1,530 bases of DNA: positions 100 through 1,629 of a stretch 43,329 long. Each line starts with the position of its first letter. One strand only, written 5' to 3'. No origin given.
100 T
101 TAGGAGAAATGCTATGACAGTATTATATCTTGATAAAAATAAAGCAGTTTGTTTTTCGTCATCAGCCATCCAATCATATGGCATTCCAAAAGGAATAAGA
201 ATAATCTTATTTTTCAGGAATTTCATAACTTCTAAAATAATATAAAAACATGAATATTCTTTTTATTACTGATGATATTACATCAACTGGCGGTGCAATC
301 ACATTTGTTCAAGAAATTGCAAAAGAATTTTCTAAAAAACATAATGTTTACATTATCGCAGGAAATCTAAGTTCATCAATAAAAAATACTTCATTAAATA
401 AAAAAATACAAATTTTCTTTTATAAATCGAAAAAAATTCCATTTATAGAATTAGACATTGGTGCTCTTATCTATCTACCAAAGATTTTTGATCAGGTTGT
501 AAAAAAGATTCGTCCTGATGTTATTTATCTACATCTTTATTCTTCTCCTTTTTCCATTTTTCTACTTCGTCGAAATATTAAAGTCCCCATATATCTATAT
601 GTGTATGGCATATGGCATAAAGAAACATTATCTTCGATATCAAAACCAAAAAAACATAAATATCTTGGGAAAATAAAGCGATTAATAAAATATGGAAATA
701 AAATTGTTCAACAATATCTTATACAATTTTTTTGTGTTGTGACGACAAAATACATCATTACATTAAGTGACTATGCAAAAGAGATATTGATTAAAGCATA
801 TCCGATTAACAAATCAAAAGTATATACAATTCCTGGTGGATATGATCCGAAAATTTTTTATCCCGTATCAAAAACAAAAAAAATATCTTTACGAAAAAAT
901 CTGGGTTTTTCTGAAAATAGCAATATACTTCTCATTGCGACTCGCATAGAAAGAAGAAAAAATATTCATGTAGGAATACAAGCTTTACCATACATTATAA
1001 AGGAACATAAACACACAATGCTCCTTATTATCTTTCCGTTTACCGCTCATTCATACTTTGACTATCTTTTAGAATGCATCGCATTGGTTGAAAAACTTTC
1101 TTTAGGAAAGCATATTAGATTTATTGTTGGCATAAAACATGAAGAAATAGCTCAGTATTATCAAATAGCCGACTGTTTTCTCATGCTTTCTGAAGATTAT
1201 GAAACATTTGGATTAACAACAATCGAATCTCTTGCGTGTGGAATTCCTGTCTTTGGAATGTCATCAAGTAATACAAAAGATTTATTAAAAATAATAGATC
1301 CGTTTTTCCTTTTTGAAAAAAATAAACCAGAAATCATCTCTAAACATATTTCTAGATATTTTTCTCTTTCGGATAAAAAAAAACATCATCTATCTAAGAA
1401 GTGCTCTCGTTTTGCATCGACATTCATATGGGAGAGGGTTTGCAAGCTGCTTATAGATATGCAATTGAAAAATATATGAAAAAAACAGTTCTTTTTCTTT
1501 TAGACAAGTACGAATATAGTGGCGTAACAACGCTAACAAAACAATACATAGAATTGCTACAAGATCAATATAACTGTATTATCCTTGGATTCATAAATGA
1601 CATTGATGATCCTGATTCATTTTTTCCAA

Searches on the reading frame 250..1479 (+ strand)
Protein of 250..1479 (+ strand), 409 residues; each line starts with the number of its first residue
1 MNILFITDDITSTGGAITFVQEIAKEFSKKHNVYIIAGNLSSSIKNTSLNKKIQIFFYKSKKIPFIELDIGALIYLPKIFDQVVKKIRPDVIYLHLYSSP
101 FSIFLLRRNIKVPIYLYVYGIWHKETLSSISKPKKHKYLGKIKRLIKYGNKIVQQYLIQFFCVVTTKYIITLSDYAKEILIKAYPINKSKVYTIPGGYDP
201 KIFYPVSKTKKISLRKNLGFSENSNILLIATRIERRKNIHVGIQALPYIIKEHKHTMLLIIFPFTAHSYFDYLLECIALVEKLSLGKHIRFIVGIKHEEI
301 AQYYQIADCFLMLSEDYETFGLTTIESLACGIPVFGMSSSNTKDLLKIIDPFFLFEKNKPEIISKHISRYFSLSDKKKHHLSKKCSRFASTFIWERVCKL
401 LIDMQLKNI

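Call 20: search_protein_families(library=pfam, proteins=[window:250-1479:+], max_evalue=0.001)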
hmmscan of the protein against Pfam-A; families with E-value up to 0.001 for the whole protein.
window:250-1479:+ (409 aa): 3 families
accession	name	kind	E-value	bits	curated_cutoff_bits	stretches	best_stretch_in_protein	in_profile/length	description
PF00534.26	Glycos_transf_1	-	2.5e-24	86.2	26.4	1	213-383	4-167/172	Glycosyl transferases group 1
PF13439.12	Glyco_transf_4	-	3.3e-15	57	28.5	1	14-200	2-168/170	Glycosyltransferase Family 4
PF13692.12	Glyco_trans_1_4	-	1.1e-11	45.6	27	1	226-369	3-138/142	Glycosyl transferases group 1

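Call 76: find_encoding_contigs(protein=window:250-1479:+, flank=10000, max_places=1)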
Protein window:250-1479:+ (409 aa): 3 contigs read that carry it; 1 place shown.
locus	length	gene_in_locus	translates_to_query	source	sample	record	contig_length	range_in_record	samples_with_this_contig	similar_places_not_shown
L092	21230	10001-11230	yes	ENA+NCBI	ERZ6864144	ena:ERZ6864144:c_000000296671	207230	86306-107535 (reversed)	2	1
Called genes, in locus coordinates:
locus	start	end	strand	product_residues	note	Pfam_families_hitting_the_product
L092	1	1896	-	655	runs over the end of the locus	PF13522:GATase_6, PF13537:GATase_7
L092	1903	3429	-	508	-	PF04932:Wzy_C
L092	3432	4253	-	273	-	-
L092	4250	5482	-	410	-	PF20706:GT4-conflict (faint), PF13439:Glyco_transf_4, PF13579:Glyco_trans_4_4 (weak), PF00534:Glycos_transf_1, PF13692:Glyco_trans_1_4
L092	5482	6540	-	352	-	PF13439:Glyco_transf_4, PF00534:Glycos_transf_1, PF13692:Glyco_trans_1_4, PF13524:Glyco_trans_1_2 (weak), PF20706:GT4-conflict (weak)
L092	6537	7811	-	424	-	PF01943:Polysacc_synt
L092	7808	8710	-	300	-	PF04055:Radical_SAM, PF13186:SPASM (weak)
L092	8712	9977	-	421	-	-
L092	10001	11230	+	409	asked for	PF13439:Glyco_transf_4, PF00534:Glycos_transf_1, PF13692:Glyco_trans_1_4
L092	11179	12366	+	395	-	PF13439:Glyco_transf_4, PF20706:GT4-conflict (faint), PF00534:Glycos_transf_1, PF13692:Glyco_trans_1_4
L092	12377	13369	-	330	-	PF00535:Glycos_transf_2, PF10111:Glyco_tranf_2_2, PF13641:Glyco_tranf_2_3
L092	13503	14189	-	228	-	PF00005:ABC_tran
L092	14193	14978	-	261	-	PF01061:ABC2_membrane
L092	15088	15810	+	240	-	PF02481:DNA_processg_A, PF17782:WHD_DprA (weak)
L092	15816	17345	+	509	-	PF05362:Lon_C (faint), PF13541:ChlI, PF00493:MCM (faint), PF00158:Sigma54_activat (faint), PF01078:Mg_chelatase, PF05496:RuvB_N (faint), PF07728:AAA_5 (faint), PF13335:Mg_chelatase_C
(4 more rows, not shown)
